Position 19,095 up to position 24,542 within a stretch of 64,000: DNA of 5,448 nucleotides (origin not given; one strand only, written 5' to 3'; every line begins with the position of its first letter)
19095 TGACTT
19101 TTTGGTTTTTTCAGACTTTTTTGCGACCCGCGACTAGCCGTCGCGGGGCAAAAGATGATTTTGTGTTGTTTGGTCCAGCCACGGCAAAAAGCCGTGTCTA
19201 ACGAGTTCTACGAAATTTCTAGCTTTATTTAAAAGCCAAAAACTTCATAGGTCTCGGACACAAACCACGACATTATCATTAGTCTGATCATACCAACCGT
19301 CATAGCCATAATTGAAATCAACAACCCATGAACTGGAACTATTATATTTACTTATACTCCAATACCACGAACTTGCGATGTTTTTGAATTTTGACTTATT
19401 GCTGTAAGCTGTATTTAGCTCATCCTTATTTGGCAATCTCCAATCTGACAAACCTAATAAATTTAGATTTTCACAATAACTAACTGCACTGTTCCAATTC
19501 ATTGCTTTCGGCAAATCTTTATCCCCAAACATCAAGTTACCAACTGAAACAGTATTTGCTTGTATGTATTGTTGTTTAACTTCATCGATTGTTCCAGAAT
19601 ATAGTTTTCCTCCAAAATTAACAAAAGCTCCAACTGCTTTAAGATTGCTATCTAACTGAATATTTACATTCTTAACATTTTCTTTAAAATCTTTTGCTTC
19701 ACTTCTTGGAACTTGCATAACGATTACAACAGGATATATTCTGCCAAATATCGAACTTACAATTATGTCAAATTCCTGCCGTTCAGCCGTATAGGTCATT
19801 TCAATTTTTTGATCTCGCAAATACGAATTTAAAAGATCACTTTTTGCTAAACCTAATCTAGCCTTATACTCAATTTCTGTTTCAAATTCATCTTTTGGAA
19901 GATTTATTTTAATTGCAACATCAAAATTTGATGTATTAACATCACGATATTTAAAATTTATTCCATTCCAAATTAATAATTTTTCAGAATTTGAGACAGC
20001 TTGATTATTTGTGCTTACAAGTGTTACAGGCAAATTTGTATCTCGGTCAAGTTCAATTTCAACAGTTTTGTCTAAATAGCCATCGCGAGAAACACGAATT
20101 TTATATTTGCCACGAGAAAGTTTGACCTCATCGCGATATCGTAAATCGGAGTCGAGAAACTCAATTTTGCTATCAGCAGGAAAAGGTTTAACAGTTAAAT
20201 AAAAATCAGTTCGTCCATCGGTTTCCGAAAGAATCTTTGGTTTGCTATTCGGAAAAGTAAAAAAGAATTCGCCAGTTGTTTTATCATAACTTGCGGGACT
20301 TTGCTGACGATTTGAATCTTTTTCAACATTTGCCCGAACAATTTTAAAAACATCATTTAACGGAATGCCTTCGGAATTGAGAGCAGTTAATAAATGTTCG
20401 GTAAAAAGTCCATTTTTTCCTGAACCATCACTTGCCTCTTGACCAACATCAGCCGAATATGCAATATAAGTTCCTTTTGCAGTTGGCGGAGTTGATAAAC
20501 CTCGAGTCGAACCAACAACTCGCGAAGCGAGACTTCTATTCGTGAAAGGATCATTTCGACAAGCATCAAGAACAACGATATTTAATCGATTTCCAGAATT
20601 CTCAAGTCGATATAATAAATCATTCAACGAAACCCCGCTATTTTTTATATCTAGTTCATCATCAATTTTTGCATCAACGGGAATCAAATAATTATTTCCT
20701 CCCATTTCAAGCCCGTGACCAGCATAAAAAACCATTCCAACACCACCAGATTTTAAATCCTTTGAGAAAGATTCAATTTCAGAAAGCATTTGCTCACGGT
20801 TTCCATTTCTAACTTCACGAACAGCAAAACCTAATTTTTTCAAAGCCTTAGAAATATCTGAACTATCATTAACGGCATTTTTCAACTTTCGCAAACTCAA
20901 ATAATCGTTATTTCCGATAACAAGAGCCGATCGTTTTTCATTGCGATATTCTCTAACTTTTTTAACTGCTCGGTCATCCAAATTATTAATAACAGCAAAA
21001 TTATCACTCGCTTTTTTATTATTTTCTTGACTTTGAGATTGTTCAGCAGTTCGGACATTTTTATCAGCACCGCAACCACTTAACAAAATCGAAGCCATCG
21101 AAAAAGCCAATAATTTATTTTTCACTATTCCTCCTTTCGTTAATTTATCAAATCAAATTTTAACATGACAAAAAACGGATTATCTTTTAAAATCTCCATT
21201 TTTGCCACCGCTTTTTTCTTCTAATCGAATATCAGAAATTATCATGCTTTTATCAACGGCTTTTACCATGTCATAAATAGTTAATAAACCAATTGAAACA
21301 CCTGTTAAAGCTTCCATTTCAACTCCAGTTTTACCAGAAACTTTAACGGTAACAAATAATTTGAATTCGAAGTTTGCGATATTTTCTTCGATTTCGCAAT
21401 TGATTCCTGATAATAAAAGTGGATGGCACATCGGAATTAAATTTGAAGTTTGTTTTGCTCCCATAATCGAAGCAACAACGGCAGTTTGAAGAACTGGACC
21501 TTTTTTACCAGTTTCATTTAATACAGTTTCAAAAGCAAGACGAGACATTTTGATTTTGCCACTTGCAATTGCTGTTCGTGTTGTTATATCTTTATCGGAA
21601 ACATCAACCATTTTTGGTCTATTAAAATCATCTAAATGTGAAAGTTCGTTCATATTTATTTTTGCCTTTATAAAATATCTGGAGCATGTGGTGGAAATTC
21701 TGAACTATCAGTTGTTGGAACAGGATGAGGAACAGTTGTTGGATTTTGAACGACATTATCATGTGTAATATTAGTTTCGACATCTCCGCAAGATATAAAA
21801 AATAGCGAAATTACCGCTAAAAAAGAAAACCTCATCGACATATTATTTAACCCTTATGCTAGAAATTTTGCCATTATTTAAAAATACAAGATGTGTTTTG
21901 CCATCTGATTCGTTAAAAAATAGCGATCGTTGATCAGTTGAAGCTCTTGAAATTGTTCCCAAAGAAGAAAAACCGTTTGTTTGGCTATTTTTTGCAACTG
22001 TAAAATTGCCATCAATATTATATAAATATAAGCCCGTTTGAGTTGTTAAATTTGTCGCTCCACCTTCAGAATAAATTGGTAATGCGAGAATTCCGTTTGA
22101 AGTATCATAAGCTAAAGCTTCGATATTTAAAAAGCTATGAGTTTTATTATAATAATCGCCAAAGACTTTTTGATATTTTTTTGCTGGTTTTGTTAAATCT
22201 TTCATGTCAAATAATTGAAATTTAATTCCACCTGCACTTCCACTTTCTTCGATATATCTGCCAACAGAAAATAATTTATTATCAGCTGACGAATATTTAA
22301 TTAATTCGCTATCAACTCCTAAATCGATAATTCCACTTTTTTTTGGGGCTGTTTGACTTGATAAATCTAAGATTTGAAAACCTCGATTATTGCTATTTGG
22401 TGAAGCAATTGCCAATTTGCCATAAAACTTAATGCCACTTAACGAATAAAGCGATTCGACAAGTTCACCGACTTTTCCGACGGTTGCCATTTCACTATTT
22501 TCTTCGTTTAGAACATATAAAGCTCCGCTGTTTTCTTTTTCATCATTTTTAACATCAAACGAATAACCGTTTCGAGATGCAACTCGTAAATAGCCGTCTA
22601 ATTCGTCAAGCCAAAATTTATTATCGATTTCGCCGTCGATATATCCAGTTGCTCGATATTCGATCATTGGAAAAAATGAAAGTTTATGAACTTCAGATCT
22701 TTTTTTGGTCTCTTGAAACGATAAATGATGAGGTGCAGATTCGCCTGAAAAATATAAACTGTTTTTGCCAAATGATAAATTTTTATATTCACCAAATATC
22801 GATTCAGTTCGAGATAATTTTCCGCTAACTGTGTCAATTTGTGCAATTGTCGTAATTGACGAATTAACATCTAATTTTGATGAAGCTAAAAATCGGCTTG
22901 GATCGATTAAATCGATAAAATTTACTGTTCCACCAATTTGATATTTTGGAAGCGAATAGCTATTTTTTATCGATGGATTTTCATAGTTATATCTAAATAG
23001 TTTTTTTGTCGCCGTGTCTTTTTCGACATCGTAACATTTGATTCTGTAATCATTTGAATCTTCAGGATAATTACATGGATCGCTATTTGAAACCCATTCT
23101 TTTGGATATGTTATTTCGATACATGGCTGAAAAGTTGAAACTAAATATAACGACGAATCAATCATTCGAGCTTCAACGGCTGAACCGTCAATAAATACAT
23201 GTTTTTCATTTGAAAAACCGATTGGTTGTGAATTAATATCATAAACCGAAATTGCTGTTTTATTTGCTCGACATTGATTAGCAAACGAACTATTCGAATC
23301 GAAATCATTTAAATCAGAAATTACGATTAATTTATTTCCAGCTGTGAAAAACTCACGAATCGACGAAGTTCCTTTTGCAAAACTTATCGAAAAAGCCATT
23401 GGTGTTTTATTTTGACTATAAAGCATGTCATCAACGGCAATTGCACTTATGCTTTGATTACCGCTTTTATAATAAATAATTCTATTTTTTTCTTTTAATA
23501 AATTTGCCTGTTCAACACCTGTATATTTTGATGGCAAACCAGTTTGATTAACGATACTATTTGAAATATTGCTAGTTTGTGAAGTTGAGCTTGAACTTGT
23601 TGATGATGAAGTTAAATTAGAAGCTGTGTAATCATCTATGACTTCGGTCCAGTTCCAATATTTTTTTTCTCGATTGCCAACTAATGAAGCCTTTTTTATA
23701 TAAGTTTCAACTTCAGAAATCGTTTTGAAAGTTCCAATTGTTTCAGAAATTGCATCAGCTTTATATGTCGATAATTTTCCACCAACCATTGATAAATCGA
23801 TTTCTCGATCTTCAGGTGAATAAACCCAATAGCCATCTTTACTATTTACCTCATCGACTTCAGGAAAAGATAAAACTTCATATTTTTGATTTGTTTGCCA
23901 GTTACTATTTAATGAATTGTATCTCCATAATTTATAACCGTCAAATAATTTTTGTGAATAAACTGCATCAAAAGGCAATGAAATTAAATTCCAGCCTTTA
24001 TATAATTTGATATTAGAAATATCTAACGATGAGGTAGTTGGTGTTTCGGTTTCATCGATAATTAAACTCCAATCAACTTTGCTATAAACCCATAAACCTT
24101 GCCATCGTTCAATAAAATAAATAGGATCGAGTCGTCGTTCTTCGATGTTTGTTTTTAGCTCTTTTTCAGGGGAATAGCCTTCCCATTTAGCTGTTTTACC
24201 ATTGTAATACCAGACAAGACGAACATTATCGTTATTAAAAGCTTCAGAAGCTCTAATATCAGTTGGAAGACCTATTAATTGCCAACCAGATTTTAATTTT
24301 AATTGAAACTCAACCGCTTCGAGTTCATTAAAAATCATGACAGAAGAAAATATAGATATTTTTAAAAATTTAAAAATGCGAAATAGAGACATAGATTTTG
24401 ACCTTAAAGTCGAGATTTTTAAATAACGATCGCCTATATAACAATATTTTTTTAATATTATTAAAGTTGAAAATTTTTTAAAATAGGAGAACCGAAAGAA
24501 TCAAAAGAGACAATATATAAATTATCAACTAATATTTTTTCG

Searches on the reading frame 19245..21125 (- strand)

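Call 8: search_protein_families(library=pfam, proteins=[window:19245-21125:-], max_evalue=0.01)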
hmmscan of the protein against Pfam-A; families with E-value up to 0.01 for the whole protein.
window:19245-21125:- (626 aa): 3 families
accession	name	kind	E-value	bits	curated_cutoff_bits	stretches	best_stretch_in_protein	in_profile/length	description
PF00656.27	Peptidase_C14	-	3.7e-36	125.4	21.4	1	65-287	2-232/233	Caspase domain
PF07603.17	Lcl_C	-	1.6e-17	64.3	34.9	1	540-624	20-117/117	Lcl C-terminal domain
PF08308.17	PEGA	-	0.0045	17.3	20.8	1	335-370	30-68/71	PEGA domain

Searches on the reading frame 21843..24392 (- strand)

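Call 8: search_protein_families(library=pfam, proteins=[window:21843-24392:-], max_evalue=0.01)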
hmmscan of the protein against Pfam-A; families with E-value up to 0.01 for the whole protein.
window:21843-24392:- (849 aa): 1 family
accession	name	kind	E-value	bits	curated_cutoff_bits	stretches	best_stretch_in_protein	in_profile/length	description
PF09826.15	Beta_propel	-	2.9e-51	175.3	22.4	1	291-828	9-477/495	Beta propeller domain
